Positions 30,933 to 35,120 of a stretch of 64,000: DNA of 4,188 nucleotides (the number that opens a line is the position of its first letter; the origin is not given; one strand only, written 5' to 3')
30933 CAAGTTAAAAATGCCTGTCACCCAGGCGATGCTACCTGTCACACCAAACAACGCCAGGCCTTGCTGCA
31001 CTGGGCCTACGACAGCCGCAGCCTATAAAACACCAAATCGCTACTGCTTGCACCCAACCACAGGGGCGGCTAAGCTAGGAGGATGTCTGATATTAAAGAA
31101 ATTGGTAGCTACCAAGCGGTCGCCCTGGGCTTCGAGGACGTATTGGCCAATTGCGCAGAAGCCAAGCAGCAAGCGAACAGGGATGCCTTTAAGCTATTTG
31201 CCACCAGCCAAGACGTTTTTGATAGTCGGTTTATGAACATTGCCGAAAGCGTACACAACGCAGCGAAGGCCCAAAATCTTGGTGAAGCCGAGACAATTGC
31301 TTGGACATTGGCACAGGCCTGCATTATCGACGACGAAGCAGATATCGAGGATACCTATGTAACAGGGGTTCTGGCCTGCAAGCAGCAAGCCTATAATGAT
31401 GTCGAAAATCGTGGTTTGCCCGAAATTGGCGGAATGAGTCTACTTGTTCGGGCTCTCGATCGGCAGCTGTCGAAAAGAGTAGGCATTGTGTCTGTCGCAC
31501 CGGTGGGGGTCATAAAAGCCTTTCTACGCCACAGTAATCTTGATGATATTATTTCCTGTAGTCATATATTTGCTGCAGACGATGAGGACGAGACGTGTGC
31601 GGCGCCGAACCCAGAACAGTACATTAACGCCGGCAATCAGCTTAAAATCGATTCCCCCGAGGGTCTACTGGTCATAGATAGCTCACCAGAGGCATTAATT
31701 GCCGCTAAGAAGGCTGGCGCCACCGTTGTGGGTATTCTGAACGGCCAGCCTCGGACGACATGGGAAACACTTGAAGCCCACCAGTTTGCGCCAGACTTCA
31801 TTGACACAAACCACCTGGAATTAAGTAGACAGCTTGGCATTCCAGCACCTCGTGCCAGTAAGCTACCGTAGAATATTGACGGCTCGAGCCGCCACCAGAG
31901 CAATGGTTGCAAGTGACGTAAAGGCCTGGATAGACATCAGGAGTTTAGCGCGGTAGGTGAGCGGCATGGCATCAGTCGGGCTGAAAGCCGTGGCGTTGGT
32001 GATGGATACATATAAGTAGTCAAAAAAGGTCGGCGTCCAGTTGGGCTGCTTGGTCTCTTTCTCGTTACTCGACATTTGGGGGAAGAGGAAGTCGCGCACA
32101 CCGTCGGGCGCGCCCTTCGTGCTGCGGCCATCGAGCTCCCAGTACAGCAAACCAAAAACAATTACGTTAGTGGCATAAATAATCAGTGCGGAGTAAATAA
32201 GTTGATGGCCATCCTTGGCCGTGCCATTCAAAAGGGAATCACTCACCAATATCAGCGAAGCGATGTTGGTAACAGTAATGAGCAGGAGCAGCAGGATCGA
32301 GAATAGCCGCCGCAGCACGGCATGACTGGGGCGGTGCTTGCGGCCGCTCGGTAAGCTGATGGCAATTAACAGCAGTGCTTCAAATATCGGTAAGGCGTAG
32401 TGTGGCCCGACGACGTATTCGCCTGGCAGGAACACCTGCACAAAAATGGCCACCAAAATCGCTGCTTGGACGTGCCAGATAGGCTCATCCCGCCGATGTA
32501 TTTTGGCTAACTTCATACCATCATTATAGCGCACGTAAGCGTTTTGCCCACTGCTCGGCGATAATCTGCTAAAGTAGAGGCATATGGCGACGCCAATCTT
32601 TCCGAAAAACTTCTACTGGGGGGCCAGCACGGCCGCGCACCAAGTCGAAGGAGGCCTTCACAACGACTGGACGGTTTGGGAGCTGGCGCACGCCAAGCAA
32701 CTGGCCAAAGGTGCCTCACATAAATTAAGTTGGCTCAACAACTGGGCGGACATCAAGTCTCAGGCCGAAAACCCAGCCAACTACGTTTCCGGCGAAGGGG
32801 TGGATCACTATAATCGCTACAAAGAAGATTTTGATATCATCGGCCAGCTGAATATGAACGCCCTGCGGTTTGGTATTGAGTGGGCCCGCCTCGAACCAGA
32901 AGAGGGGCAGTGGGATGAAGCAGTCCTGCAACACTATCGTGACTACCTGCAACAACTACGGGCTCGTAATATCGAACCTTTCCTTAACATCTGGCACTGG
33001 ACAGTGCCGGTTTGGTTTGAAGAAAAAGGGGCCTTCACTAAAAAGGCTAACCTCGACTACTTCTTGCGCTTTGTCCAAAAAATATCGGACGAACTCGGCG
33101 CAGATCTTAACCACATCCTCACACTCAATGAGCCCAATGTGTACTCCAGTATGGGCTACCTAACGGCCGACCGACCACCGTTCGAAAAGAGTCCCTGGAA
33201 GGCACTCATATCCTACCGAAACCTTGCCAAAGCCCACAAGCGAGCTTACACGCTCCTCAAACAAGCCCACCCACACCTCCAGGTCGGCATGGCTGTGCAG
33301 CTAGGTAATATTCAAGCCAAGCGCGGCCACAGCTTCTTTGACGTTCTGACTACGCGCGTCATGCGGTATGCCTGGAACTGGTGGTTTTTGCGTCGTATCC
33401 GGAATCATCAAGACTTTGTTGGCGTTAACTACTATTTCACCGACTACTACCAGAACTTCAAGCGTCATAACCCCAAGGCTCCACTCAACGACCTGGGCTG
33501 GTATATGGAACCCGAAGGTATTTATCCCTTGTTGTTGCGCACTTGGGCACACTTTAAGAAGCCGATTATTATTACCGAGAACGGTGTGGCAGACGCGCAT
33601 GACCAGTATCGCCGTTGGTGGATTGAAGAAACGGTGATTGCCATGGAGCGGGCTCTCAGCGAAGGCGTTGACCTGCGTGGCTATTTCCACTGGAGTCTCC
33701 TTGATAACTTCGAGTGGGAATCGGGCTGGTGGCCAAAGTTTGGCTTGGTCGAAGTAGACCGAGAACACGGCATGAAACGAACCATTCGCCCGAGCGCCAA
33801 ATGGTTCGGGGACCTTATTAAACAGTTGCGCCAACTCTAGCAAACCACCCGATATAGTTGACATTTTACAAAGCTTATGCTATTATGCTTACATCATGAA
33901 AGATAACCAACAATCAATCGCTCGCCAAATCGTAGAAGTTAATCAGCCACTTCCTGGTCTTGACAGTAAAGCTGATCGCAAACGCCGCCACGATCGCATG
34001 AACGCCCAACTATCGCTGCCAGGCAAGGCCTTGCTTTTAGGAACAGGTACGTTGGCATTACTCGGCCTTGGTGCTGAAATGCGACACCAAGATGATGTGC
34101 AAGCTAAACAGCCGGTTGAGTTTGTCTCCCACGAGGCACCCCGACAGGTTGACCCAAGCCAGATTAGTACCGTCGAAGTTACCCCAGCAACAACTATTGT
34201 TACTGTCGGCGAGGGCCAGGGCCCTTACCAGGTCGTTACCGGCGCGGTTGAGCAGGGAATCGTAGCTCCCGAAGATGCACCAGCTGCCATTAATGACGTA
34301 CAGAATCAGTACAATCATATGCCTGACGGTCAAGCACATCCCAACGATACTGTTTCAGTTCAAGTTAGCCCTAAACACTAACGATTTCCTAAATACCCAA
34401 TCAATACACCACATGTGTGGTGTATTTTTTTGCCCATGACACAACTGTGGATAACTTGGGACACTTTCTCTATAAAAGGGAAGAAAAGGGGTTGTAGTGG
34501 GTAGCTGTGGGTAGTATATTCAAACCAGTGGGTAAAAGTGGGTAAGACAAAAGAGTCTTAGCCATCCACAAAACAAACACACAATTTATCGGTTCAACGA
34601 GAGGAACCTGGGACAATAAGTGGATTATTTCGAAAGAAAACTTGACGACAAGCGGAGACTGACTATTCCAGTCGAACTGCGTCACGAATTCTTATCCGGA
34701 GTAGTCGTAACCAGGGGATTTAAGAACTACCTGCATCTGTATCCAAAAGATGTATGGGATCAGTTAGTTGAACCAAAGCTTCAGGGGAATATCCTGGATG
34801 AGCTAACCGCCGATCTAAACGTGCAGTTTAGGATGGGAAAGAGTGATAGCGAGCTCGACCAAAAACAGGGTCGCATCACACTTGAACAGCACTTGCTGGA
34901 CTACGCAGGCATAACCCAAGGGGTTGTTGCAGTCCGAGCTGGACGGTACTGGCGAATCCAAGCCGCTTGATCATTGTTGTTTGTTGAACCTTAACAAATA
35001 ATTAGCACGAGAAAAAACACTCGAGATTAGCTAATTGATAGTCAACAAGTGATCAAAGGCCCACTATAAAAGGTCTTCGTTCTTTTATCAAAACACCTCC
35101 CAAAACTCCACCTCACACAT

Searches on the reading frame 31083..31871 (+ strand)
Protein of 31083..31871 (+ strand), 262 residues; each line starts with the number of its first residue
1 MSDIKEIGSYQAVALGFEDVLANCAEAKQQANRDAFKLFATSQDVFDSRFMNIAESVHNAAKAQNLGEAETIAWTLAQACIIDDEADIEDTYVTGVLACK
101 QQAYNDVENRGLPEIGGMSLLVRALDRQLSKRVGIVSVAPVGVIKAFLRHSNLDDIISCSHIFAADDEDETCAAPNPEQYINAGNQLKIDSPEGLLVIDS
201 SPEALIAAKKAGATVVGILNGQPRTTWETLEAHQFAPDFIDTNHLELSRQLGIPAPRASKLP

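Call 27: search_protein_families(library=pfam, proteins=[window:31083-31871:+])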
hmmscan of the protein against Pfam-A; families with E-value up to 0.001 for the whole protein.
window:31083-31871:+ (262 aa): 2 families
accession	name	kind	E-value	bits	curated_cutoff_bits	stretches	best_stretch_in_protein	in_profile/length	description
PF00702.32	Hydrolase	-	6.3e-06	27.2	26.4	1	54-212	44-191/191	haloacid dehalogenase-like hydrolase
PF13419.12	HAD_2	-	1.1e-05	26.1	23.8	1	96-217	61-177/178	Haloacid dehalogenase-like hydrolase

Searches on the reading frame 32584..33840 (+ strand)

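Call 27: search_protein_families(library=pfam, proteins=[window:32584-33840:+])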
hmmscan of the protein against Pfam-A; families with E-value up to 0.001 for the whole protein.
window:32584-33840:+ (418 aa): 2 families
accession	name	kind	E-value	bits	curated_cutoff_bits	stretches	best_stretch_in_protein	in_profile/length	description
PF00232.24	Glyco_hydro_1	-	1.2e-71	242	22.6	2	5-250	4-232/453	Glycosyl hydrolase family 1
PF02449.21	Glyco_hydro_42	-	0.00044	20.2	21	1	77-148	10-79/376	Beta-galactosidase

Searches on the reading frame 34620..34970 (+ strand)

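Call 9: search_protein_families(library=pfam, proteins=[window:34620-34970:+])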
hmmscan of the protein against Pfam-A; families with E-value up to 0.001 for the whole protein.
window:34620-34970:+ (116 aa): 1 family
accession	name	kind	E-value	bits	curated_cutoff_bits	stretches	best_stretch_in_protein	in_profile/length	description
PF02381.23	MraZ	-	2e-14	53.7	23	1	5-51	7-54/72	MraZ protein, putative antitoxin-like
